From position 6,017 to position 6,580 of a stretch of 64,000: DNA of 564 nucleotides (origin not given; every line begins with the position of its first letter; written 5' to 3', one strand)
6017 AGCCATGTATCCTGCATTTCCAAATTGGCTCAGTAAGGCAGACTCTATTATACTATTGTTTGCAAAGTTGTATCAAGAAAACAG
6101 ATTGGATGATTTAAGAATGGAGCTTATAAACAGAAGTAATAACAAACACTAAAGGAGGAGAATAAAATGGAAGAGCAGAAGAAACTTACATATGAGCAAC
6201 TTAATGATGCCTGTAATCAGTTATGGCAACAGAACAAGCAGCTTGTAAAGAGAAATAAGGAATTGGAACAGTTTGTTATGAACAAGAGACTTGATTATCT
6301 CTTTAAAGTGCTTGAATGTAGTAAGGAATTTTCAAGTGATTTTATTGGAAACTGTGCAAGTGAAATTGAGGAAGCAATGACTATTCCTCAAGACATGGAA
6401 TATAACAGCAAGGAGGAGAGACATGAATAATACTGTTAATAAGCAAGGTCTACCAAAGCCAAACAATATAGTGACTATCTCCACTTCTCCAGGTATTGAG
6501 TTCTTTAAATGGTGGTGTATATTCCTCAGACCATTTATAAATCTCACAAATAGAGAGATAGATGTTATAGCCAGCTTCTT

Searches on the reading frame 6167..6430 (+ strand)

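Call 98: search_protein_families(library=pfam, proteins=[window:6167-6430:+], max_evalue=0.05)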
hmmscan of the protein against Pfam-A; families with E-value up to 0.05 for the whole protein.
window:6167-6430:+ (87 aa): 5 families
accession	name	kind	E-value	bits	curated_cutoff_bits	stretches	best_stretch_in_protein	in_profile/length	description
PF20895.2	PsV_CP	-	0.018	14.7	27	1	15-75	217-277/396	PsV, capsid protein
PF00170.26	bZIP_1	-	0.032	14.8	27.6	0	4-39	23-58/64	bZIP transcription factor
PF24659.1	DUF7648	-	0.041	14.6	27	0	1-33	10-39/63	Domain of unknown function (DUF7648)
PF13852.11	DUF4197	-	0.041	14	24.9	0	5-50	129-176/199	Protein of unknown function (DUF4197)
PF04977.20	DivIC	-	0.046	14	28.9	0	5-39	15-49/80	Septum formation initiator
